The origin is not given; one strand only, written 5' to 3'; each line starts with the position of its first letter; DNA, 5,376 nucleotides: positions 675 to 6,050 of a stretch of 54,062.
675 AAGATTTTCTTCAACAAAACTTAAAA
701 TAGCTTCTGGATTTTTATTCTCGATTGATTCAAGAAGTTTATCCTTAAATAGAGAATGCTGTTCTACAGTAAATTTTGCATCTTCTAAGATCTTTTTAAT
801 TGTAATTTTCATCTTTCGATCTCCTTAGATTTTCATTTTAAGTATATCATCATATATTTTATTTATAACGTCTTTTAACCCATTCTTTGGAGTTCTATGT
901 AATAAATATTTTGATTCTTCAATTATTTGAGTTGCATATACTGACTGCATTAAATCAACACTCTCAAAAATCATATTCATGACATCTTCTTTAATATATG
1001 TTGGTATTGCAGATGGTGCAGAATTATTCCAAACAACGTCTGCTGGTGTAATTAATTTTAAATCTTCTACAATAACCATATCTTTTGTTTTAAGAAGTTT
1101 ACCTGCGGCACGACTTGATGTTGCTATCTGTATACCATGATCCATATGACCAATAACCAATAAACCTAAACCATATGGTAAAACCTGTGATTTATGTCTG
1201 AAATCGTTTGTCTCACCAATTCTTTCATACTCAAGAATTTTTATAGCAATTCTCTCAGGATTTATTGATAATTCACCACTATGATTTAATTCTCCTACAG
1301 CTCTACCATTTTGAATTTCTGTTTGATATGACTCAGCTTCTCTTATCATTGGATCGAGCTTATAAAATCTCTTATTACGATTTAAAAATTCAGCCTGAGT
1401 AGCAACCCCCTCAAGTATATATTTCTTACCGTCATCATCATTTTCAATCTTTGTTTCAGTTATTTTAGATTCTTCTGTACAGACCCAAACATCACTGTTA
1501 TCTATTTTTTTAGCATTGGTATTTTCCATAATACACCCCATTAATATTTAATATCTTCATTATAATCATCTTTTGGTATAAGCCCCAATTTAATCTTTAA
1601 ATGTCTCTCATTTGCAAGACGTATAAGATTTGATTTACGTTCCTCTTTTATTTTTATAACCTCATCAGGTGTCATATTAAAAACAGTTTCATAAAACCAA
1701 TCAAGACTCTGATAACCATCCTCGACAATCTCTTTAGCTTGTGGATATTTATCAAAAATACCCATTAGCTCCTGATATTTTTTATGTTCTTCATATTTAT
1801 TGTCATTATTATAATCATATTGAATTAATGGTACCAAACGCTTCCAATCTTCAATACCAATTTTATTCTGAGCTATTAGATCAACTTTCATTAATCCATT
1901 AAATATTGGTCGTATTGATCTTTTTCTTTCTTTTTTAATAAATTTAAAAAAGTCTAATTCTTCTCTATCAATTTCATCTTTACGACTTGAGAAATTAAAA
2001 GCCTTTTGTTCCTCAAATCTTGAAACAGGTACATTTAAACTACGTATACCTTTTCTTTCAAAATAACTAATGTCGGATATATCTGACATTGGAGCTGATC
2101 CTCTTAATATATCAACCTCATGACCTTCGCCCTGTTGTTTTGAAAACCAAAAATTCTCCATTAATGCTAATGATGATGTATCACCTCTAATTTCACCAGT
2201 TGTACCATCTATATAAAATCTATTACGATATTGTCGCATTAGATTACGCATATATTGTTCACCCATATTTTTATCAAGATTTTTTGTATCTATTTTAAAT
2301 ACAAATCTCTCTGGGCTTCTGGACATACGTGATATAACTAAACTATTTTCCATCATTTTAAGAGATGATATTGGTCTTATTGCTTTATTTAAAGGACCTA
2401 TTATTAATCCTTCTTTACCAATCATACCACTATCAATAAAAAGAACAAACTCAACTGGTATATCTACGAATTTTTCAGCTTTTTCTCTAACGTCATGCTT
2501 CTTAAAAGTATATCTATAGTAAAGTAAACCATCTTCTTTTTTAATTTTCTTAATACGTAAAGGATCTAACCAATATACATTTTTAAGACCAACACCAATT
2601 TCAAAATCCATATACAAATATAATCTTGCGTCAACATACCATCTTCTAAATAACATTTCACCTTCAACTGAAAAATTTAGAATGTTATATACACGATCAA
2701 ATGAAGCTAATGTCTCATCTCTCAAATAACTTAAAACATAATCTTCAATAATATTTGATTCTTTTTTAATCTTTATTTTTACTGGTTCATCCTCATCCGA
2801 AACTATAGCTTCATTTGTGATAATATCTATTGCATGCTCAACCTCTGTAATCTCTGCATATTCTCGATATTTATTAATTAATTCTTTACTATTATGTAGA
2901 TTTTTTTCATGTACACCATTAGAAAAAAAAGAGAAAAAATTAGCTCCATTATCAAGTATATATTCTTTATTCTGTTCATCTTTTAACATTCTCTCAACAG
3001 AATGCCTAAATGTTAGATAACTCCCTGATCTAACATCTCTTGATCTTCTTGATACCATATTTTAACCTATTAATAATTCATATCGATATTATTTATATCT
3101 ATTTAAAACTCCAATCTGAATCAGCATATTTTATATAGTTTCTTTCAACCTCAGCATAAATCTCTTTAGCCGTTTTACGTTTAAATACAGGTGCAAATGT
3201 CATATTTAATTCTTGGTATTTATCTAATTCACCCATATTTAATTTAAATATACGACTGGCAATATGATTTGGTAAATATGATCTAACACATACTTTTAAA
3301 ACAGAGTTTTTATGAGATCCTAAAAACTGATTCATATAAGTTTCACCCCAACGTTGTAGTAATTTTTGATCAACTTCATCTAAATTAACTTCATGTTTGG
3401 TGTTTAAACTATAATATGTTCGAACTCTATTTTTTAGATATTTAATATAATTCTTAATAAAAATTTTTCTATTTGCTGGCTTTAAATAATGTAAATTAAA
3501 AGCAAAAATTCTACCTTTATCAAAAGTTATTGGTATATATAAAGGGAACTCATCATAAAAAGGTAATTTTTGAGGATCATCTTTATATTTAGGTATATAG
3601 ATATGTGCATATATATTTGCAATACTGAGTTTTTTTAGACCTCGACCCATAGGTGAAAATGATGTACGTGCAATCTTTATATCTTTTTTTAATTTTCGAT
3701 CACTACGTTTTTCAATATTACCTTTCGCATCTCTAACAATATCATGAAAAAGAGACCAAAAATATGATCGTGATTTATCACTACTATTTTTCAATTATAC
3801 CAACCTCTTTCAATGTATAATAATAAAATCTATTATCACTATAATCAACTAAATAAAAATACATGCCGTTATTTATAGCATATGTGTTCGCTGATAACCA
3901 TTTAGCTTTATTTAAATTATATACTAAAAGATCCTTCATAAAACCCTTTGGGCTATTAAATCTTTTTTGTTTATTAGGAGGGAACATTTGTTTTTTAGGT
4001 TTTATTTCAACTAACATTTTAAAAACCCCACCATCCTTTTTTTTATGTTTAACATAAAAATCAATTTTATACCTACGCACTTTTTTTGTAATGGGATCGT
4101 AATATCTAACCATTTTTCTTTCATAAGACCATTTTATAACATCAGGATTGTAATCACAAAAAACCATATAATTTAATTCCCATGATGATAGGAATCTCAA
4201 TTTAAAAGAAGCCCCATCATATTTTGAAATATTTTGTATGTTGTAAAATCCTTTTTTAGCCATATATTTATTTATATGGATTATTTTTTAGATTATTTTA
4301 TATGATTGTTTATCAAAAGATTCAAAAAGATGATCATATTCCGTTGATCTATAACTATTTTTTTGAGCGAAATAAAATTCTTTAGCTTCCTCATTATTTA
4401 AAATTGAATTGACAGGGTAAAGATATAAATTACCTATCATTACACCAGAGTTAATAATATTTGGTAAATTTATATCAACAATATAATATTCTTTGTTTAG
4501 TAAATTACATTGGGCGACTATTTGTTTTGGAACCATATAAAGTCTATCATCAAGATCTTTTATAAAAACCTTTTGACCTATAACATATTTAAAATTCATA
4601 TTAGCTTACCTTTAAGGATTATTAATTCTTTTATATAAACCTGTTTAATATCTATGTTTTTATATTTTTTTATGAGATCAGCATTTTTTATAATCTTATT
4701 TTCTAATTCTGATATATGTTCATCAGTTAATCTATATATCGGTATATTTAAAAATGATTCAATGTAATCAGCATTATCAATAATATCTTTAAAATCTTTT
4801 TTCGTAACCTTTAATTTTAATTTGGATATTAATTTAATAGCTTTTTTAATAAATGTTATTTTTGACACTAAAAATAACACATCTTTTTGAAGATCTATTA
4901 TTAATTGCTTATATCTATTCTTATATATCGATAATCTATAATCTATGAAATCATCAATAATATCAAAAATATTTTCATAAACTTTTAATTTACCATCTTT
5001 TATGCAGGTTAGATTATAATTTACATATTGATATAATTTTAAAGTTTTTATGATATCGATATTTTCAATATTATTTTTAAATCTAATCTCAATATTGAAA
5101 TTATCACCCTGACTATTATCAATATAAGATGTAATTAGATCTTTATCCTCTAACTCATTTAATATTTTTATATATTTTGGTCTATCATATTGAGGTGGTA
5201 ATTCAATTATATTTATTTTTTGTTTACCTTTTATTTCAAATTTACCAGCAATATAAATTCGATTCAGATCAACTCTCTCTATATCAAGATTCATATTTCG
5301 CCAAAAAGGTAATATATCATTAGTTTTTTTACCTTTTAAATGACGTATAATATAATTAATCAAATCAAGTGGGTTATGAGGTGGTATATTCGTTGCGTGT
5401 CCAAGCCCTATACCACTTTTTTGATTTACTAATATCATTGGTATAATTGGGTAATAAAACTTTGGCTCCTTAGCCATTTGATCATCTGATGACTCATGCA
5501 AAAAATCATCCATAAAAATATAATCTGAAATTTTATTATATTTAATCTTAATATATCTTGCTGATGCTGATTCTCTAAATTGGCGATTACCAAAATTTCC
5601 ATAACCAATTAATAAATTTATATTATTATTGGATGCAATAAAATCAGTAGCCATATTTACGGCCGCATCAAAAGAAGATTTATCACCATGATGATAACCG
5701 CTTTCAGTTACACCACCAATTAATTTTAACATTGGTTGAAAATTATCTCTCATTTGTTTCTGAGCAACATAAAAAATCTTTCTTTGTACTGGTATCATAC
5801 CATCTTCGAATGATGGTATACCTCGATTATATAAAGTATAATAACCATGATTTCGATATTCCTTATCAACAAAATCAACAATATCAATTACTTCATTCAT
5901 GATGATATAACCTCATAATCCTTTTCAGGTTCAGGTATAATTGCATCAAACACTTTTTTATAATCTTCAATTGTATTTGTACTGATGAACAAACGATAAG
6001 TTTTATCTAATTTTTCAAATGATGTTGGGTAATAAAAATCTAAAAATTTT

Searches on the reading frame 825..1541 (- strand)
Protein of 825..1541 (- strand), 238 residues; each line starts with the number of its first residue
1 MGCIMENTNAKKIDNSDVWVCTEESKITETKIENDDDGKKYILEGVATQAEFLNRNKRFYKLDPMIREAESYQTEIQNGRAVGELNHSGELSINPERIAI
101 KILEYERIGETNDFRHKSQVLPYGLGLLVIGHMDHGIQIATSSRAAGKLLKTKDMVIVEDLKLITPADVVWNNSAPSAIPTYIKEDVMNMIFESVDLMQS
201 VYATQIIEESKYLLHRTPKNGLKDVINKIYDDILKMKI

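Call 83: search_protein_families(library=pfam, proteins=[window:825-1541:-], max_evalue=0.001)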
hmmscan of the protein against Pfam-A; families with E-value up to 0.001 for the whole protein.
window:825-1541:- (238 aa): 1 family
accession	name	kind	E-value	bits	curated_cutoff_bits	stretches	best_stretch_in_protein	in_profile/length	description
PF03420.18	Peptidase_S77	-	2e-16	60.5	27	1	39-179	37-187/198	Prohead core protein serine protease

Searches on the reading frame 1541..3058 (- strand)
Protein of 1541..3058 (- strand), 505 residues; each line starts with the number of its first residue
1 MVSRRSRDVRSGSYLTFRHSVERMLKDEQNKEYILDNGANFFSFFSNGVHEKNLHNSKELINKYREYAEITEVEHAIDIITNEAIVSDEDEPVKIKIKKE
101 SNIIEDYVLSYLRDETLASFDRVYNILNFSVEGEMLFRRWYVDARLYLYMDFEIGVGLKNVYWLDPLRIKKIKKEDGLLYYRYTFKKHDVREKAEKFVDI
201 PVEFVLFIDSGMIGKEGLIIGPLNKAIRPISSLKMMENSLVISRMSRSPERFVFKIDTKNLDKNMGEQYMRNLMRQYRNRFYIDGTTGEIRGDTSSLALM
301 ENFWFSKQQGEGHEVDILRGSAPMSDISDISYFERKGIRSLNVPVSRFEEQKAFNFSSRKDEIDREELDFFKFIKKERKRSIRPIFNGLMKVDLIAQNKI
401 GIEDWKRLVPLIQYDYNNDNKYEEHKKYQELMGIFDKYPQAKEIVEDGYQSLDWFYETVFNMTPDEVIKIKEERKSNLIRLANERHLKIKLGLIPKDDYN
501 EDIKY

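Call 83: search_protein_families(library=pfam, proteins=[window:1541-3058:-], max_evalue=0.001)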
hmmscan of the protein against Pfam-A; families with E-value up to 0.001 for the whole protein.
window:1541-3058:- (505 aa): 1 family
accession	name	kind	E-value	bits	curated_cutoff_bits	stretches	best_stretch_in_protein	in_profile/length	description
PF07230.16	Portal_T4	-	6.5e-90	302.4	22.9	1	58-475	2-431/433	Bacteriophage T4-like portal protein (Gp20)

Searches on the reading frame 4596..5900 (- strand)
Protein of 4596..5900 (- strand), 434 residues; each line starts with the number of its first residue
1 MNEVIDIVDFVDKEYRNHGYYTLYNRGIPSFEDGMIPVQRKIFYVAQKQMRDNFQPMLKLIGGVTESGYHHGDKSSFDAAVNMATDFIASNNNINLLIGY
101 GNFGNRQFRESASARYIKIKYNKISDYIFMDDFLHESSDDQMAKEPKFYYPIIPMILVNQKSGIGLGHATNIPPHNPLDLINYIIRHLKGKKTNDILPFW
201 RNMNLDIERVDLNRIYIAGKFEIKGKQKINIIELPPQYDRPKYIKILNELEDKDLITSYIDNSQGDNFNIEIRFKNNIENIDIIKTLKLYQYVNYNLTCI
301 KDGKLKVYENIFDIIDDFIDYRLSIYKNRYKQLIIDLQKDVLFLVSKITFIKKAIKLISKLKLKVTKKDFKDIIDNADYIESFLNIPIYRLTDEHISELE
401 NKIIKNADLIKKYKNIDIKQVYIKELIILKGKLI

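Call 83: search_protein_families(library=pfam, proteins=[window:4596-5900:-], max_evalue=0.001)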
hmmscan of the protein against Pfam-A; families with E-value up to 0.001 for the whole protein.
window:4596-5900:- (434 aa): 1 family
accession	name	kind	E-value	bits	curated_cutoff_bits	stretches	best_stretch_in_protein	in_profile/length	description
PF00521.26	DNA_topoisoIV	-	1.1e-74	252.3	31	1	26-427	1-427/432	DNA gyrase/topoisomerase IV, subunit A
